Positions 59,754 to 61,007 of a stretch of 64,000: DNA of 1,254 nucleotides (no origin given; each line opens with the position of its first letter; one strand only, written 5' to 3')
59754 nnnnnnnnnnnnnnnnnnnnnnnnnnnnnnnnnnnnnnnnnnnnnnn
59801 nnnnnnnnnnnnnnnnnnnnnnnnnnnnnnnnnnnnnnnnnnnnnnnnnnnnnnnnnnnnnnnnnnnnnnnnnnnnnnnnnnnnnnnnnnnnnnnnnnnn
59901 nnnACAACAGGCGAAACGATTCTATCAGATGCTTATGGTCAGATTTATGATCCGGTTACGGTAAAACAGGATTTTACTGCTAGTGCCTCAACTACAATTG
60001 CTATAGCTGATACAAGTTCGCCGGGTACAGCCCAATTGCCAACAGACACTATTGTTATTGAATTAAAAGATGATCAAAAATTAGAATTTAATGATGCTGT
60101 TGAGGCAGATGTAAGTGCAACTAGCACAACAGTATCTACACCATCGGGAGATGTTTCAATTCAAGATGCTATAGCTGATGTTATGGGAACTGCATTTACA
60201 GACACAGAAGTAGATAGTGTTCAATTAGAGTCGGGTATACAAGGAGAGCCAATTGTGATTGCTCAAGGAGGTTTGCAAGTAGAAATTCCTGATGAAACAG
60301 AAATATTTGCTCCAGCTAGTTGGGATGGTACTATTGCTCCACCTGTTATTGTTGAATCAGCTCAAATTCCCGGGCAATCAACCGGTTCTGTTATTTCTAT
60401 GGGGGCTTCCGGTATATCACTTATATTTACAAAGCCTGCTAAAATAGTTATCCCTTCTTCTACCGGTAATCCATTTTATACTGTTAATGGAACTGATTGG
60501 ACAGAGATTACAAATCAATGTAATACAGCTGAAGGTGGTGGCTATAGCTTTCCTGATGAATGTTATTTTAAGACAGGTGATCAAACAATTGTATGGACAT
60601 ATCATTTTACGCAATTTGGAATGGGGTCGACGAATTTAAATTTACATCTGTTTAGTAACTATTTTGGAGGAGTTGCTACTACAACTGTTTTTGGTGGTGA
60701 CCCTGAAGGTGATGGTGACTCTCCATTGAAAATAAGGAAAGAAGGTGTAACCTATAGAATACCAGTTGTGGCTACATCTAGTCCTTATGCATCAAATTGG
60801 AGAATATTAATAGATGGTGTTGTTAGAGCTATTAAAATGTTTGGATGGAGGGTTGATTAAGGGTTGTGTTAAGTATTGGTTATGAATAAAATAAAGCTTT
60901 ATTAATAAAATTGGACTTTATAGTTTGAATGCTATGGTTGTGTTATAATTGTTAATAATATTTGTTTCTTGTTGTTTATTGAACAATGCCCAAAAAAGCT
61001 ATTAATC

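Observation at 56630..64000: Near-perfect tandem duplication of a 4.2-kb giant surface-protein gene (period 4349 bp)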

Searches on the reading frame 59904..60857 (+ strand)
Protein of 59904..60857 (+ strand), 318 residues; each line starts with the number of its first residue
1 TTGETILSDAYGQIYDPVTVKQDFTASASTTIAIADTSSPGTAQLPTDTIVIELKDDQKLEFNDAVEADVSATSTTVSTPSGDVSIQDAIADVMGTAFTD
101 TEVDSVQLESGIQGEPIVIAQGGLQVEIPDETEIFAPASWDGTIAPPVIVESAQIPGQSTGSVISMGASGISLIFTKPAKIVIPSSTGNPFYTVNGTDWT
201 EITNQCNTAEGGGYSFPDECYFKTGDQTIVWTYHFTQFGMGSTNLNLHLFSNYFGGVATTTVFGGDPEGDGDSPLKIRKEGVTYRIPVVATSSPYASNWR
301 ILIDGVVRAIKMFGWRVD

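Call 21: find_homologous_proteins(query=window:59946-60857:+, max_evalue=0.001)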
Query seq(304 aa): 1930 candidates shared short words with the query, none scored E <= 0.001.

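Call 31: search_protein_representatives(protein=window:59904-60857:+)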
Query: 318 residues. Proteins with E-value up to 0.001 (for the whole library): 614; up to 1e-10: 179; up to 1e-30: 13. The best 150 are listed.
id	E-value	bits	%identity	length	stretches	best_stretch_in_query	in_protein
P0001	5.8e-162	554.8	83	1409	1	1-318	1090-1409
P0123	7.0e-103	360.7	45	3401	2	3-244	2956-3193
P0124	8.7e-98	344.0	44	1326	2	2-243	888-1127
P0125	1.5e-71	257.8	50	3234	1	2-315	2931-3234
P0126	1.3e-68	248.2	47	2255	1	22-315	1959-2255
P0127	3.6e-59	217.1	37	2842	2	38-242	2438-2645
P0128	2.4e-50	188.2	34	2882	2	101-242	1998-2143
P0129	1.1e-45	172.9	33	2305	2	2-242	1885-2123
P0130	6.3e-40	153.9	37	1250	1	20-242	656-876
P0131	2.5e-34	135.5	32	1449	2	21-243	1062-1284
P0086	6.8e-32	127.5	36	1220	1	21-242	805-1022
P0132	1.6e-31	126.3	40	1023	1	37-239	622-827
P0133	7.3e-31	124.2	34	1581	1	20-244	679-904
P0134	1.7e-29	119.7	36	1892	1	17-239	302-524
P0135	9.4e-26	107.4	39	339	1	73-239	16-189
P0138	1.2e-23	100.5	32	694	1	39-241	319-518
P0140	1.3e-22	97.0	45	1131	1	71-244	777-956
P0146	7.4e-21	91.3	38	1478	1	15-239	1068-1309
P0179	1.4e-16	77.3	38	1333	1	24-269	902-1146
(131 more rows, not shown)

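Call 42: search_protein_families(library=pfam, proteins=[P0124, P0130, P0132, P0138, P0135, P0140, P0146], max_evalue=0.001)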
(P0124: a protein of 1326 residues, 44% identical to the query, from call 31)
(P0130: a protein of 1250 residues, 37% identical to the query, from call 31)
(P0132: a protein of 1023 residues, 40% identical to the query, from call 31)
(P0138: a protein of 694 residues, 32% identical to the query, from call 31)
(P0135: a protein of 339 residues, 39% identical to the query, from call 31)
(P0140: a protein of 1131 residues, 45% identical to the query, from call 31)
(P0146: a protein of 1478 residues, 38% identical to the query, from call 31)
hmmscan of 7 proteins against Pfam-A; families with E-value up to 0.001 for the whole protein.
P0124 (1326 aa): 5 families
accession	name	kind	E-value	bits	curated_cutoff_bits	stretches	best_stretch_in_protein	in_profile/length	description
PF23197.1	IG_AIR9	-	9.8e-28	96.3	27.5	3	704-782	3-77/87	AIR9 A9 domain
PF16709.11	SCAB-Ig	-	3.6e-09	37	27.6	1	267-331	5-69/98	Ig domain of plant-specific actin-binding protein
PF07495.19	Y_Y_Y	-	1.4e-06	28.5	26.6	1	106-158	17-62/65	Y_Y_Y domain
PF22352.2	K319L-like_PKD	-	2e-06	28.1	27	0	110-149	33-76/84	K319L-like, PKD domain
PF19077.6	Big_13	-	0.00075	20.4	27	1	105-160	48-102/102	Bacterial Ig-like domain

P0130 (1250 aa): 1 family
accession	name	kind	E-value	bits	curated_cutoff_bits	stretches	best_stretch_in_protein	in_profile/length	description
PF03160.20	Calx-beta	-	1.3e-41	141.8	27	4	536-649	1-119/119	Calx-beta domain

P0132 (1023 aa): 3 families
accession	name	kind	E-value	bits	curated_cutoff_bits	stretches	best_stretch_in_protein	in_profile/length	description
PF13306.12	LRR_5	-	3.2e-25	88.9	27.7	1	62-180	1-121/127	BspA type Leucine rich repeat region (6 copies)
PF09603.15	Fib_succ_major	-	1e-14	55.7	33.9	1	306-481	1-186/187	Fibrobacter succinogenes major domain (Fib_succ_major)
PF05725.18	FNIP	-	8.8e-07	29.4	21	0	74-108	5-39/44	FNIP Repeat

P0138 (694 aa): 7 families
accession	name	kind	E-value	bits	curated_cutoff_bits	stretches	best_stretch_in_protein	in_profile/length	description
PF20434.5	BD-FAE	-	2.1e-38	132.5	26.8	1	36-241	1-214/215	BD-FAE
PF00326.27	Peptidase_S9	-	9.2e-13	48.6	22.6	2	164-285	91-210/213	Prolyl oligopeptidase family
PF07859.19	Abhydrolase_3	-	1.6e-08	35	25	1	64-254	18-201/210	alpha/beta hydrolase fold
PF16656.11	Pur_ac_phosph_N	-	4.1e-06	27.7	30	1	533-611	8-93/93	Purple acid Phosphatase, N-terminal domain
PF00135.34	COesterase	-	0.00025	20.6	27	0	97-136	162-201/515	Carboxylesterase family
PF02129.25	Peptidase_S15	-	0.00027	21.1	23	0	30-139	1-116/262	X-Pro dipeptidyl-peptidase (S15 family)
PF00041.27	fn3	-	0.00051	20.6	25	0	531-608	6-82/84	Fibronectin type III domain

P0135 (339 aa): 0 families

P0140 (1131 aa): 0 families

P0146 (1478 aa): 2 families
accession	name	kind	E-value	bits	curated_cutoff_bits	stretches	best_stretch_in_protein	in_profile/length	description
PF13229.12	Beta_helix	-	2e-25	89.7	25.9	2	413-576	14-142/158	Right handed beta helix region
PF05048.19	NosD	-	7e-13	48.9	23.6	3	411-502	94-172/212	Periplasmic copper-binding protein (NosD)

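Call 51: predict_structure(alignment_id=A1)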
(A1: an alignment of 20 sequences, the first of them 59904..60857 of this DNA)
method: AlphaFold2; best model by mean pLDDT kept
length: 318 residues; sequences in the alignment: 20
mean_pLDDT: 77.6   pTM: 0.70
mean pLDDT of the five models: 77.6, 75.1, 74.3, 73.6, 69.6
residues with pLDDT >= 90: 118; 70-90: 113; 50-70: 41; < 50: 46
segments of 3 or more residues with pLDDT < 50: 1-18, 244-254, 256-262, 314-318
pLDDT, mean of each block of 10 residues (from residue 1): 42 44 90 75 86 94 90 85 88 88 93 90 92 93 92 66 81 91 89 87 89 71 92 92 53 46 47 61 70 75 77 48
secondary structure, 60 per line:
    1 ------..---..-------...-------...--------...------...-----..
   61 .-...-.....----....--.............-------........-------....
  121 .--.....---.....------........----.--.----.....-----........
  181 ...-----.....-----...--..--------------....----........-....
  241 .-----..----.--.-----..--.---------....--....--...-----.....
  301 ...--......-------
elements in order: E21-23 E31-33 E42-44 E51-53 E59-61 E67-71 E76-79 E82-85 H86-94 E102-109 E117-121 E124-128 E132-136 E143-150 E163-167 E173-183 E189-193 E199-201 E220-223 E228-235 E237-241 E276-279 E282-285 E288-290 E296-303 E306-311

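Call 67: fold_search(model_id=the predicted structure, library=pdb)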
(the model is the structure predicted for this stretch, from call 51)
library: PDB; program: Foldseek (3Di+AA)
matches with E <= 10: 400; with E <= 0.001: 0
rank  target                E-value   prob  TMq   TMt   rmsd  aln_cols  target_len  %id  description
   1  6m3p_C                4.8e-03  0.98  0.23  0.18   8.3       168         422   14  Crystal structure of AnkG/beta2-spectrin complex (released 2020-05-13)
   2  3g5b                  4.0e-02  0.91  0.23  0.20   6.5       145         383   10  The structure of UNC5b cytoplasmic domain (released 2009-04-07)
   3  3f59_A                5.0e-02  0.82  0.19  0.38   9.7       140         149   18  Crystal structure of ZU5-ANK, the spectrin binding region of human erythroid ankyrin (released 2009-02-24)
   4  3ud2_A                5.2e-02  0.60  0.20  0.20   9.2       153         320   17  Crystal structure of Selenomethionine ZU5A-ZU5B protein domains of human erythrocyte ankyrin (released 2012-02-22)
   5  6m3q_E                2.5e-01  0.41  0.20  0.14  12.2       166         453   16  Crystal structure of AnkB/beta4-spectrin complex (released 2020-05-13)
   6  9h6g_B                5.1e-01  0.08  0.14  0.06  18.1       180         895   13  Inactive Bacteroides ovatus GH98 endoxylanase E361A in complex with arabino-xylooligosaccharide (released 2025-11-05)
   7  8yro_C                6.3e-01  0.09  0.11  0.26  13.8       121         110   18  SARS-CoV-2 Delta Spike in complex with JL-8C (released 2024-06-05)
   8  8fwm_AS               9.2e-01  0.05  0.09  0.16  21.9       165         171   10  Structure of tail-neck junction of Agrobacterium phage Milano (released 2023-12-06)
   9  6niu_G                1.0e+00  0.09  0.11  0.26  12.8       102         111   18  Crystal structure of a human anti-ZIKV-DENV neutralizing antibody MZ4 in complex with ZIKV E glycoprotein (released 2019-12-25)
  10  4uif_H                1.0e+00  0.08  0.11  0.25  13.0       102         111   15  Cryo-EM structure of Dengue virus serotype 2 in complex with antigen-binding fragments of human antibody 2D22 (released 2015-07-15)
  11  7wth_L                1.1e+00  0.06  0.10  0.24  13.4       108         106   13  SARS-CoV-2 Omicron variant spike RBD in complex with Fab XGv264 (released 2022-12-14)
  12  4i0n                  1.1e+00  0.01  0.10  0.11  18.7       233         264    8  Pore forming protein (released 2013-03-20)
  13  7sj0_L                1.2e+00  0.08  0.14  0.30  11.7       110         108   13  Antibody A7V3 bound to N-terminal domain of the spike (released 2022-11-16)
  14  9v0s_E                1.2e+00  0.08  0.11  0.26  12.8       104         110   15  Cryo-EM structure of RSV pre-F in complex with antibody CNR2047 (released 2025-12-31)
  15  8vyn_G                1.3e+00  0.09  0.12  0.27  12.5       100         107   16  Soluble ectodomain of human cytomegalovirus (HCMV) glycoprotein B (gB) stabilized in a prefusion-like conformation in  (released 2024-09-18)
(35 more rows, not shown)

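Call 72: find_encoding_contigs(protein=P0126, flank=10000, max_places=4)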
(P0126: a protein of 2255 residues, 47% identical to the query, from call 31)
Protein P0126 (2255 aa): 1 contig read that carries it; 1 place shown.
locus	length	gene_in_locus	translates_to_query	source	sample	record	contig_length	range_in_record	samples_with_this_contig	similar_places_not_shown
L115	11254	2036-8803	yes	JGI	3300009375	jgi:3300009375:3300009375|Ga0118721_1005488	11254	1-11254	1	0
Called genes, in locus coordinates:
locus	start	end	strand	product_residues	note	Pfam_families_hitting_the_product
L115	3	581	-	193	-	?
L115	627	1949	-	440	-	PF03808:Glyco_tran_WecG, PF00293:NUDIX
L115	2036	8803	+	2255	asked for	PF07953:Toxin_R_bind_N (faint), PF13385:Laminin_G_3, PF00054:Laminin_G_1 (faint), PF02210:Laminin_G_2 (weak), PF13385:Laminin_G_3, PF21471:Reelin_subrepeat-B (faint), PF13385:Laminin_G_3, PF23197:IG_AIR9 (weak)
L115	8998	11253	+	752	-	?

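Call 73: find_encoding_contigs(protein=P0125, flank=10000, max_places=4)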
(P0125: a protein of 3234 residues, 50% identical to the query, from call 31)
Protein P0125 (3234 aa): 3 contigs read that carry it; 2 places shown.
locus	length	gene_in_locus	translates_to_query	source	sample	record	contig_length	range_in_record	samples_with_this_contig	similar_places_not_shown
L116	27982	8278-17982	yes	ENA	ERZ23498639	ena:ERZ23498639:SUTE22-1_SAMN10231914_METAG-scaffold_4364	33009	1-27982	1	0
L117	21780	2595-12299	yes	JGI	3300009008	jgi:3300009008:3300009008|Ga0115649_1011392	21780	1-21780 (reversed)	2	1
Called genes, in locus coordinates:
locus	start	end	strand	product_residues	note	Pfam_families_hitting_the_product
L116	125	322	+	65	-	-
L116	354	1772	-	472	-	PF00749:tRNA-synt_1c, PF19269:Anticodon_2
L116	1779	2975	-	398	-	PF03808:Glyco_tran_WecG, PF00293:NUDIX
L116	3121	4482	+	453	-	PF01833:TIG, PF09603:Fib_succ_major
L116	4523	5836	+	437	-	PF01833:TIG, PF09603:Fib_succ_major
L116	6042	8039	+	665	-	PF13385:Laminin_G_3, PF23197:IG_AIR9 (weak), PF01833:TIG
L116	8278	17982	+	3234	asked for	PF16709:SCAB-Ig (faint), PF21471:Reelin_subrepeat-B (faint), PF23197:IG_AIR9 (weak)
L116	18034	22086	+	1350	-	PF26696:PTL_trimer (faint)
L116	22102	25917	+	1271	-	-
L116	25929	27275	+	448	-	-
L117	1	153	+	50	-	?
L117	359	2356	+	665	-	PF13385:Laminin_G_3, PF23197:IG_AIR9 (weak), PF01833:TIG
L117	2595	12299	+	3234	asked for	PF16709:SCAB-Ig (faint), PF21471:Reelin_subrepeat-B (faint), PF23197:IG_AIR9 (weak)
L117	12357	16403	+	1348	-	PF26696:PTL_trimer (faint)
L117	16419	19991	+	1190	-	-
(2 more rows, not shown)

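Call 78: search_solved_structures(query=A1, max_evalue=10)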
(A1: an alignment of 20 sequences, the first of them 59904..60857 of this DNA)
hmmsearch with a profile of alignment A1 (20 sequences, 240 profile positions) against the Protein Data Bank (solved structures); distinct sequences matched with E-value up to 10: 2.
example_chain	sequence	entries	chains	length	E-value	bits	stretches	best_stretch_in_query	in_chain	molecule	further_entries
7fc3_E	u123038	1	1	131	0.95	12.3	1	182-227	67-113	Spike protein S1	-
7kw7_F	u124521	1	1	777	1.3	11.8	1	37-122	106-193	Glucocorticoid receptor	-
